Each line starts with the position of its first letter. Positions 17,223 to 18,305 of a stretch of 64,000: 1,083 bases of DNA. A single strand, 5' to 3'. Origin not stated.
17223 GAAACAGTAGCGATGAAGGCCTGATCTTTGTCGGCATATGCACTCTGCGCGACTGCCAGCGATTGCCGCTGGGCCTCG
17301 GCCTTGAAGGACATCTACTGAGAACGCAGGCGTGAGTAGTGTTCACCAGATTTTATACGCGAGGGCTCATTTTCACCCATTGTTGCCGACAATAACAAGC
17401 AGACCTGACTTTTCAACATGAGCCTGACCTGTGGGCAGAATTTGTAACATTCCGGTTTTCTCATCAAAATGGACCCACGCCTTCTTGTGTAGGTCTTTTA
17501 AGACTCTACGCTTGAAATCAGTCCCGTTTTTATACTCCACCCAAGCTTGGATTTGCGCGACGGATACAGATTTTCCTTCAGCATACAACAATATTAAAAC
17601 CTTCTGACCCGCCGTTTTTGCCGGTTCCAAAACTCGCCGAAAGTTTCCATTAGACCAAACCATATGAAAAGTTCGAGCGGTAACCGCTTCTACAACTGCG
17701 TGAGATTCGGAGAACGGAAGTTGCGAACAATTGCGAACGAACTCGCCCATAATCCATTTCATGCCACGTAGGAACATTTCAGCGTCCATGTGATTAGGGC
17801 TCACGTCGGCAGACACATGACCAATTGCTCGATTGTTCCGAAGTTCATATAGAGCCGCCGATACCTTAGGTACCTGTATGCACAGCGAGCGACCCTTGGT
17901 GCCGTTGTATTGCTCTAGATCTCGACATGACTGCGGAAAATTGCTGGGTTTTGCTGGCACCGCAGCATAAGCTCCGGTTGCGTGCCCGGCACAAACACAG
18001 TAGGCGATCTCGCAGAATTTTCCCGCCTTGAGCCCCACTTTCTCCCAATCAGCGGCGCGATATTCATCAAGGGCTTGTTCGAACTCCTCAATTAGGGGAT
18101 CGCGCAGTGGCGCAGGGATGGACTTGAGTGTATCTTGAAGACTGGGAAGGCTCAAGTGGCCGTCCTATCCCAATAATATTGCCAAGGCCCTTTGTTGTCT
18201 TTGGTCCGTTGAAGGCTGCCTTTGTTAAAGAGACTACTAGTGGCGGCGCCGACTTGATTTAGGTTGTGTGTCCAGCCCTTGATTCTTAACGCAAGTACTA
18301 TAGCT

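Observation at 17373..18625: AT-rich, translationally coupled two-gene cassette (wHTH protein plus HEPN-like/wHTH fusion): candidate undescribed toxin or defence module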

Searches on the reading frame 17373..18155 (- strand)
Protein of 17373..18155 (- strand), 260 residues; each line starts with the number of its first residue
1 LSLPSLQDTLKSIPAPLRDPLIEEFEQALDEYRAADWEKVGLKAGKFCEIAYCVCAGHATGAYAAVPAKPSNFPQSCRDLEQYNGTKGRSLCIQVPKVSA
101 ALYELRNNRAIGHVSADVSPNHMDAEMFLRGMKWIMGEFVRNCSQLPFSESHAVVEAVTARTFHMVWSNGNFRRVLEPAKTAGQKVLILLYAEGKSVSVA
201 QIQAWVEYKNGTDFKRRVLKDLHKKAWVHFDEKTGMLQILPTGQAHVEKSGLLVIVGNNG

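Call 4: search_protein_families(library=pfam, proteins=[window:17373-18155:-], max_evalue=10)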
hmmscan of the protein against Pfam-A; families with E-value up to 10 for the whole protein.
window:17373-18155:- (260 aa): 1 family
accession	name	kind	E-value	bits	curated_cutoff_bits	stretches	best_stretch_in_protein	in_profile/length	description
PF18957.6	RibLong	-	0.13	13.5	27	1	193-251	15-71/93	Long Rib domain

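Call 5: search_protein_families(library=padloc, proteins=[window:17373-18155:-], max_evalue=10)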
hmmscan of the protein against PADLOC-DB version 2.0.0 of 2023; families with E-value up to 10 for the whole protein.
window:17373-18155:- (260 aa): 0 families

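Call 6: search_protein_families(library=ncbifam, proteins=[window:17373-18155:-], max_evalue=10)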
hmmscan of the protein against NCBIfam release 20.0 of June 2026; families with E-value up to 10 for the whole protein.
window:17373-18155:- (260 aa): 0 families

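Call 7: search_protein_families(library=phrogs, proteins=[window:17373-18155:-], max_evalue=10)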
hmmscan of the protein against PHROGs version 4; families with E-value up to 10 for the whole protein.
window:17373-18155:- (260 aa): 0 families

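Call 8: find_homologous_proteins(query=window:17373-18155:-, max_evalue=0.001)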
Query window:17373-18155:- (260 aa): 287 proteins with E <= 0.001 among 995 candidates; the best 120 are listed.
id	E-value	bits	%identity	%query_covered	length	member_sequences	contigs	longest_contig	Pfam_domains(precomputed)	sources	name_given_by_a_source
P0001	8.1e-174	594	100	100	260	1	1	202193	-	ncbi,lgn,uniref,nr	ncbi:hypothetical protein [Pararhizobium sp.]|uniref:hypothetical protein n=1 Tax=Pararhizobium sp. 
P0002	3.9e-147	507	86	98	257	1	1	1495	-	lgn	-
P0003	2.4e-144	498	85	98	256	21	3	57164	-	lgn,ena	-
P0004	7.9e-144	496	84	98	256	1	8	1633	-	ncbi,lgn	-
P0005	1.1e-143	496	85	97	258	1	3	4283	-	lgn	-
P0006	5.8e-143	493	83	98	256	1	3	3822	-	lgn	-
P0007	6.3e-143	493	84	98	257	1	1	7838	-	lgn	-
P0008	1.1e-142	492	82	98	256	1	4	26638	-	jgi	jgi:hypothetical protein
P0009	1.2e-142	492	83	98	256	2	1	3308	-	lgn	-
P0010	1.8e-142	492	83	98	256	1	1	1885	-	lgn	-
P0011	2.0e-142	491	83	98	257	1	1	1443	-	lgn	-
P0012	3.0e-142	491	83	98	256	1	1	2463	-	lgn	-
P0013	3.7e-142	491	82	98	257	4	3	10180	-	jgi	jgi:hypothetical protein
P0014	4.4e-142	490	83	98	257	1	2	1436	-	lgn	-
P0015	5.2e-142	490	83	98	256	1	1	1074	-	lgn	-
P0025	3.4e-141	487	82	98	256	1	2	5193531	-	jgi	jgi:hypothetical protein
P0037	3.0e-139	481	85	92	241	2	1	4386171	-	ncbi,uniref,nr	ncbi:hypothetical protein LZK98_12295 [Sphingomonas cannabina]|uniref:hypothetical protein n=1 Tax=S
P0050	4.1e-137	474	80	98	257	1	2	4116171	-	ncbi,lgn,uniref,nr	ncbi:hypothetical protein C0075_17785 [Rhizobium sp. KAs_5_22]|uniref:hypothetical protein n=1 Tax=C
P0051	5.5e-137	474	79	98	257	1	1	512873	-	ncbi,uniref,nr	ncbi:hypothetical protein HJC04_04520 [Rhizobium sp. NLR8a]|uniref:hypothetical protein n=1 Tax=Rhiz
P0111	1.4e-118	413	70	98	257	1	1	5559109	-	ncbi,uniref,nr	ncbi:hypothetical protein [Neorhizobium petrolearium]|uniref:Abortive infection protein-like C-termi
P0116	5.6e-117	408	68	99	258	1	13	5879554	-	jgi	jgi:hypothetical protein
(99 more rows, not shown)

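Call 10: search_solved_structures(query=window:17373-18155:-, max_evalue=10)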
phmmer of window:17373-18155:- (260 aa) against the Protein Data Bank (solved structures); distinct sequences matched with E-value up to 10: 1.
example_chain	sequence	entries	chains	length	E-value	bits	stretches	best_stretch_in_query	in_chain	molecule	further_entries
4ap9_A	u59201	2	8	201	0.43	13.5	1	136-188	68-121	PHOSPHOSERINE PHOSPHATASE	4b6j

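Call 13: find_encoding_contigs(protein=P0025, flank=10000, max_places=3)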
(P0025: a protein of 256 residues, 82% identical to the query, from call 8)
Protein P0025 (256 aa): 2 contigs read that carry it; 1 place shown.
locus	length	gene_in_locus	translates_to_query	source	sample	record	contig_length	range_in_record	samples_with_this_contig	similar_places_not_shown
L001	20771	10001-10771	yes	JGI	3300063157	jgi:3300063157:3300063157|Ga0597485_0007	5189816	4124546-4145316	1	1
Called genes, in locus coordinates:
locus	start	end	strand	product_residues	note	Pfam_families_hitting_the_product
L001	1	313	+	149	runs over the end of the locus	PF02502:LacAB_rpiB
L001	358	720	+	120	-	-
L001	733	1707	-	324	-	PF01118:Semialdhyde_dh, PF22698:Semialdhyde_dhC_1, PF02774:Semialdhyde_dhC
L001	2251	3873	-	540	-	PF01939:NucS_C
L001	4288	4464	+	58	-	-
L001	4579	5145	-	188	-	PF02632:BioY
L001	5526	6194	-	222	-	PF00392:GntR, PF07729:FCD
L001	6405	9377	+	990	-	PF02463:SMC_N (faint), PF00005:ABC_tran (faint), PF13555:AAA_29 (faint), PF17760:UvrA_inter, PF17755:UvrA_DNA-bind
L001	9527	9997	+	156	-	-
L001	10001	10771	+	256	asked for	-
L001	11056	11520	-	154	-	PF01541:GIY-YIG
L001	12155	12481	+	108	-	-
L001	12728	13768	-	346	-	PF08240:ADH_N, PF01262:AlaDh_PNT_C (weak), PF00107:ADH_zinc_N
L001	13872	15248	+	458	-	PF04932:Wzy_C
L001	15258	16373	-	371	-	PF01757:Acyl_transf_3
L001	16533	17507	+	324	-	PF01408:GFO_IDH_MocA, PF22725:GFO_IDH_MocA_C3 (weak)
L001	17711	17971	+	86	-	-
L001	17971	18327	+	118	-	PF11011:DUF2849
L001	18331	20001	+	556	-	PF03460:NIR_SIR_ferr, PF01077:NIR_SIR, PF03460:NIR_SIR_ferr, PF01077:NIR_SIR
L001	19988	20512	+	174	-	PF06073:DUF934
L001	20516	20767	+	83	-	-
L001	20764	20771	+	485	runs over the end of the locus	PF13241:NAD_binding_7, PF10414:CysG_dimeriser (faint), PF14824:Sirohm_synth_M (faint), PF00590:TP_methylase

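Call 14: find_encoding_contigs(protein=P0111, flank=10000, max_places=3)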
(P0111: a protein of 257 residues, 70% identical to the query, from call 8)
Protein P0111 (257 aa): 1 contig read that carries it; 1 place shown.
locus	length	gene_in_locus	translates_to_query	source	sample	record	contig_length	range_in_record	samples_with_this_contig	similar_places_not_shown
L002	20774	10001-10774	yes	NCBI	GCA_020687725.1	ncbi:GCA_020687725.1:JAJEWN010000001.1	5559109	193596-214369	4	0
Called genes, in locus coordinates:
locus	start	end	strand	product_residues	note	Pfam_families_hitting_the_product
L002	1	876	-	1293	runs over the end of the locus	PF08238:Sel1, PF01471:PG_binding_1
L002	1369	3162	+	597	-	PF02771:Acyl-CoA_dh_N, PF02770:Acyl-CoA_dh_M, PF00441:Acyl-CoA_dh_1, PF22924:ACOX_C_alpha1, PF12806:Acyl-CoA_dh_C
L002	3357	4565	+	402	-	PF00108:Thiolase_N, PF00109:ketoacyl-synt (weak), PF02803:Thiolase_C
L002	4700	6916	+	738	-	PF00378:ECH_1, PF16113:ECH_2, PF01266:DAO (weak), PF02737:3HCDH_N, PF00725:3HCDH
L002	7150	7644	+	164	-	-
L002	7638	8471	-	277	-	PF13340:DUF4096, PF01609:DDE_Tnp_1, PF13586:DDE_Tnp_1_2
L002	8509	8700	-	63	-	-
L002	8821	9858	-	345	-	PF01548:DEDD_Tnp_IS110, PF02371:Transposase_20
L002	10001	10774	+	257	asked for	-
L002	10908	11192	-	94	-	PF01541:GIY-YIG, PF10544:T5orf172 (weak)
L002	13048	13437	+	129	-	-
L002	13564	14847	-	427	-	PF01053:Cys_Met_Meta_PP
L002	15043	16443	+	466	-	PF01232:Mannitol_dh, PF08125:Mannitol_dh_C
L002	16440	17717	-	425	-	PF02746:MR_MLE_N (weak), PF13378:MR_MLE_C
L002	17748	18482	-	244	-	PF00106:adh_short, PF01370:Epimerase (faint), PF13561:adh_short_C2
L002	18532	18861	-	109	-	PF05336:rhaM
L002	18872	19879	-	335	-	PF08240:ADH_N, PF16912:Glu_dehyd_C, PF00107:ADH_zinc_N, PF13602:ADH_zinc_N_2 (weak)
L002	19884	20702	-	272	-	PF04909:Amidohydro_2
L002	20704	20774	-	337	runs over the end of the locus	PF00248:Aldo_ket_red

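Call 15: find_encoding_contigs(protein=P0001, flank=10000, max_places=3)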
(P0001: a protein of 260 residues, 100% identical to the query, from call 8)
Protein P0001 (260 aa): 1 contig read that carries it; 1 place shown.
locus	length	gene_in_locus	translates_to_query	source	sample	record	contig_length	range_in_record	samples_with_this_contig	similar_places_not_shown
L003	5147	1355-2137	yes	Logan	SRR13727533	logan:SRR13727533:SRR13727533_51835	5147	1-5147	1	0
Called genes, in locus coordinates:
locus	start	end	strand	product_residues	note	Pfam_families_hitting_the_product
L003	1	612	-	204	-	?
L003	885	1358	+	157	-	-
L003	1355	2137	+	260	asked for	-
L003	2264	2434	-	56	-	-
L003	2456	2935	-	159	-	PF06445:GyrI-like, PF14526:Cass2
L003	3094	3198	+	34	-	-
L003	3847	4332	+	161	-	-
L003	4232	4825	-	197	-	PF08002:DUF1697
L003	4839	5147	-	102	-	?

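Call 16: find_encoding_contigs(protein=P0037, flank=10000, max_places=3)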
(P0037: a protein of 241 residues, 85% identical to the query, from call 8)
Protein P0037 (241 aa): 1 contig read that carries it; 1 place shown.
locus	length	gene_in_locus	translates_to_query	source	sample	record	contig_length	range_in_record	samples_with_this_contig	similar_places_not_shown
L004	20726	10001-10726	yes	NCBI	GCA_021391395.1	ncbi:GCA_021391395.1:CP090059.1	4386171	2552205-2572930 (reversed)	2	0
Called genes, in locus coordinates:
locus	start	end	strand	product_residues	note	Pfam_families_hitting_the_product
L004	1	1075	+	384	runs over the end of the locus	PF02670:DXP_reductoisom, PF08436:DXP_redisom_C, PF13288:DXPR_C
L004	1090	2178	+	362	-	PF02163:Peptidase_M50, PF00595:PDZ (weak), PF13180:PDZ_2, PF17820:PDZ_6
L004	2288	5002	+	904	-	PF08478:POTRA_1 (faint), PF07244:POTRA, PF01103:Omp85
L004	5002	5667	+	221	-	PF03938:OmpH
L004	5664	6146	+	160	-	PF22817:ApeP-like (weak), PF07977:FabA, PF22818:ApeI-like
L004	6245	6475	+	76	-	PF01197:Ribosomal_L31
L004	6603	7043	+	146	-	-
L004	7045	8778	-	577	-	PF02776:TPP_enzyme_N, PF00205:TPP_enzyme_M, PF02775:TPP_enzyme_C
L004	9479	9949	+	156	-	-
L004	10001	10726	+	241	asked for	-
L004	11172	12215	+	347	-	PF13406:SLT_2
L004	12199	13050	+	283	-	PF05036:SPOR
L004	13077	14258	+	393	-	PF00768:Peptidase_S11, PF13354:Beta-lactamase2, PF07943:PBP5_C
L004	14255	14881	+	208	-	PF02223:Thymidylate_kin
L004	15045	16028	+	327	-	PF13177:DNA_pol3_delta2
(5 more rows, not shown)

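Call 17: find_encoding_contigs(protein=P0116, flank=10000, max_places=4)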
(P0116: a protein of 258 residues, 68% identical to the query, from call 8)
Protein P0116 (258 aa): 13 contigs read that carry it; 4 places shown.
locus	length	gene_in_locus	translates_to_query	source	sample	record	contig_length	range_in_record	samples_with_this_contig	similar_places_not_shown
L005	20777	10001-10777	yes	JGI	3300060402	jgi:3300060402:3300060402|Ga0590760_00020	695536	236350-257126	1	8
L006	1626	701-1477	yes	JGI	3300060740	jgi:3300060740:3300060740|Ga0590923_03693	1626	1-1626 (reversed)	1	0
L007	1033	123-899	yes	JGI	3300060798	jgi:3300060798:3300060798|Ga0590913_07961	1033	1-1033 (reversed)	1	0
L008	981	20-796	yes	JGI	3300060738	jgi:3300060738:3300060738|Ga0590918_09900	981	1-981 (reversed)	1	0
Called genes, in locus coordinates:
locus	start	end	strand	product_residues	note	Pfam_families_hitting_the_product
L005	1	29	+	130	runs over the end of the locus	PF27683:UCP034077 (weak)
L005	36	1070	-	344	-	PF05544:Pro_racemase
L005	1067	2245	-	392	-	-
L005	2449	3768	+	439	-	PF01547:SBP_bac_1, PF13416:SBP_bac_8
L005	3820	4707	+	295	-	PF00528:BPD_transp_1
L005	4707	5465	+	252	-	PF02633:Creatininase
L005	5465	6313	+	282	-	PF00528:BPD_transp_1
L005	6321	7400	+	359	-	PF00005:ABC_tran, PF13304:AAA_21 (faint), PF17912:OB_MalK, PF08402:TOBE_2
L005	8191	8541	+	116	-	PF04480:DUF559, PF18741:MTES_1575 (weak)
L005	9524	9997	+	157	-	-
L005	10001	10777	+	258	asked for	-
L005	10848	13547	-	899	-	PF00270:DEAD (weak), PF04851:ResIII, PF17757:UvrB_inter, PF27431:UvrB_3rd, PF00271:Helicase_C, PF12344:UvrB, PF02151:UVR (weak)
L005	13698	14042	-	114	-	-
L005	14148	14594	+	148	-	PF07719:TPR_2 (faint), PF13174:TPR_6 (faint)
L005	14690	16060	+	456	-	PF13449:Phytase-like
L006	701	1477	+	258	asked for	-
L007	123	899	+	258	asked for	-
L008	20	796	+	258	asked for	-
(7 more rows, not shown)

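Call 23: search_protein_families(library=pfam, alignment_id=A1, max_evalue=1)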
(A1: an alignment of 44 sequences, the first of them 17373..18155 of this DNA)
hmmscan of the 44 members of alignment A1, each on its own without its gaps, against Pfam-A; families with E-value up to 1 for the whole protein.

A. member 1, window:17373-18155:- (260 aa): 1 family
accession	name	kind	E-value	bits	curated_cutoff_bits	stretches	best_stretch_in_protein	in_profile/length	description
PF18957.6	RibLong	-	0.13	13.5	27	1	193-251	15-71/93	Long Rib domain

B. families by the number of members that match (of 44 scanned): 13 families
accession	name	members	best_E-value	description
PF24179.1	NTE_Ploop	7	0.005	Neuropathy Target Esterase family P-loop like domain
PF14355.11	Abi_C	5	0.024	Abortive infection C-terminus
PF19810.5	HFX_2341_N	4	0.045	HFX_2341-like, N-terminal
PF03067.21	LPMO_10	4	0.14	Lytic polysaccharide mono-oxygenase, cellulose-degrading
PF21205.3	Rep3_C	4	0.14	Initiator Rep protein, WH2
PF23902.1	AAA_lid_PRS2_C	3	0.065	PRS2 AAA+ lid C-terminal domain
PF10516.15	SHNi-TPR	3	0.1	SHNi-TPR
PF23875.1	DUF7229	1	0.02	Domain of unknown function (DUF7229)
PF11870.13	LutB_C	1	0.026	Lactate utilisation protein B, C-terminal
PF18957.6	RibLong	1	0.13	Long Rib domain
PF06414.18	Zeta_toxin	1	0.15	Zeta toxin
PF05843.20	Suf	1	0.18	Suppressor of forked protein (Suf)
PF06525.17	SoxE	1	0.26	Sulfocyanin (SoxE) domain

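Call 25: find_related_loci(query=A1, collection=genome_contigs, flank=8000)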
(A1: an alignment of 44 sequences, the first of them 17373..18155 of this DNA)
Query A1 (260 aa) in genome_contigs; peptide patterns used: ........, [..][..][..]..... (x = any residue, [..] = any of these).
159 stretches matched a pattern; 56 encode a relative of the query (tblastn E <= 1e-3); 56 distinct loci.
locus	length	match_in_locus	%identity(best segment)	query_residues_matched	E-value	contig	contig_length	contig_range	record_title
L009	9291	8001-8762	84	1-254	1e-150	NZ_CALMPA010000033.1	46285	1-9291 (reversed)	MAG: uncultured Sphingomonas sp. isolate SRR7110452_bin.20_CONCOCT_v1.1_MAG ERZ782916.175, whole genome shotgun sequence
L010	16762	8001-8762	83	1-254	4e-150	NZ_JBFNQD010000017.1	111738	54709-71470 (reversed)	Labrys neptuniae strain LMG 23578 NODE_17_length_111738_cov_104.111525, whole genome shotgun sequence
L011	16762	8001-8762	83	1-254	6e-150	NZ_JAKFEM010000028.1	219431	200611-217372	MAG: Sphingopyxis sp. isolate LC073 contig-124_33, whole genome shotgun sequence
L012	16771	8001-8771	81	1-257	1e-149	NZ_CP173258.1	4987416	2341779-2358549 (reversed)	Sphingomonas sp. MMS24-J13 chromosome, complete genome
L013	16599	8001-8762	83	1-254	3e-149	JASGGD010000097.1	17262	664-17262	MAG: Novosphingobium sp. isolate 5H190 JMF-2111-06-0005.hyb.bin.190_96, whole genome shotgun sequence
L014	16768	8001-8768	81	1-256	3e-146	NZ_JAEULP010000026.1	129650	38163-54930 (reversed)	MAG: Tabrizicola sp. isolate new MAG-124 k141_4460665, whole genome shotgun sequence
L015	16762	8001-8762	80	1-254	1e-142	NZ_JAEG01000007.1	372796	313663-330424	Ciceribacter selenitireducens ATCC BAA-1503 L867DRAFT_scaffold00005.5_C, whole genome shotgun sequence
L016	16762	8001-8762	80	1-254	2e-142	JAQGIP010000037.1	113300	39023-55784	MAG: Caulobacter sp. isolate RYN_462 scaffold_2548100, whole genome shotgun sequence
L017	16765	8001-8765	78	1-255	6e-142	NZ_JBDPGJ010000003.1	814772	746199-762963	Aquibium pacificus strain LZ166 NODE_3_length_814772_cov_35.771664, whole genome shotgun sequence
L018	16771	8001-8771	77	1-257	1e-141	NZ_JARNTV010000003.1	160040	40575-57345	Sphingomonas sp. AOB5 spades_K_21_77_3, whole genome shotgun sequence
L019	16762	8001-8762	74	1-254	6e-134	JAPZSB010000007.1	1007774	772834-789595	MAG: Beijerinckiaceae bacterium isolate LE19-338.1D c_000000005617, whole genome shotgun sequence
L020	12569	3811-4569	74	1-253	6e-132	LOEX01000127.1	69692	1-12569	MAG: Sphingomonadales bacterium BRH_c42 BRHa_1006410, whole genome shotgun sequence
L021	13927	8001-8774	64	1-258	2e-116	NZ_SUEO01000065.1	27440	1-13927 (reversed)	MAG: Mesorhizobium sp. isolate N.Ca.ET.094.01.2 NODE_65_length_27440_cov_6.494030, whole genome shotgun sequence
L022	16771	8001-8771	63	1-257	3e-114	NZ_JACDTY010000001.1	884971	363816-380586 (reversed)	Mesorhizobium neociceri strain CCANP35 NODE_1_length_884971_cov_22.530877, whole genome shotgun sequence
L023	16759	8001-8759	57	1-253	4e-101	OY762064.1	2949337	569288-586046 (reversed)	MAG: Gammaproteobacteria bacterium isolate 5875f011-1e0e-4071-bb50-440bf5799690 genome assembly, chromosome: 1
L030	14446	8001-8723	39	9-249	8e-59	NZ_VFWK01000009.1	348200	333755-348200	Mesorhizobium sp. B2-1-3A contig_9, whole genome shotgun sequence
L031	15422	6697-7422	40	7-249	1e-58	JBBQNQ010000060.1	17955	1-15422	MAG: Solirubrobacterales bacterium isolate Co_metawrap_272 Cmw_272_k141_4621404_length_17955_cov_11.9975, whole genome s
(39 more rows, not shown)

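Call 26: predict_structure(alignment_id=A1)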
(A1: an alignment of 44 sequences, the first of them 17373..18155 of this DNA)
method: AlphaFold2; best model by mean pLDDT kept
length: 260 residues; sequences in the alignment: 44
mean_pLDDT: 81.1   pTM: 0.63
mean pLDDT of the five models: 81.1, 79.7, 79.3, 77.1, 62.3
residues with pLDDT >= 90: 93; 70-90: 115; 50-70: 37; < 50: 15
segments of 3 or more residues with pLDDT < 50: 112-115, 162-164, 255-260
pLDDT, mean of each block of 10 residues (from residue 1): 82 95 91 78 93 91 90 90 74 82 78 53 79 90 81 72 55 65 87 88 88 92 95 93 80 47
secondary structure, 60 per line:
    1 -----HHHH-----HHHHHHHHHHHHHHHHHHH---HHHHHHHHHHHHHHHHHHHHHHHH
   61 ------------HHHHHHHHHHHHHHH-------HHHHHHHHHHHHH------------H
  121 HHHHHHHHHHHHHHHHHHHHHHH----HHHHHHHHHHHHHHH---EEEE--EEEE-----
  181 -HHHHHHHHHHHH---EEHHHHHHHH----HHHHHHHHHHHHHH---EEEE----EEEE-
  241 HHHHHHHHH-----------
elements in order: H6-9 H15-33 H37-60 H73-87 H95-107 H120-143 H148-162 E166-169 E172-175 H182-193 H199-206 H211-224 E228-231 E236-239 H241-249
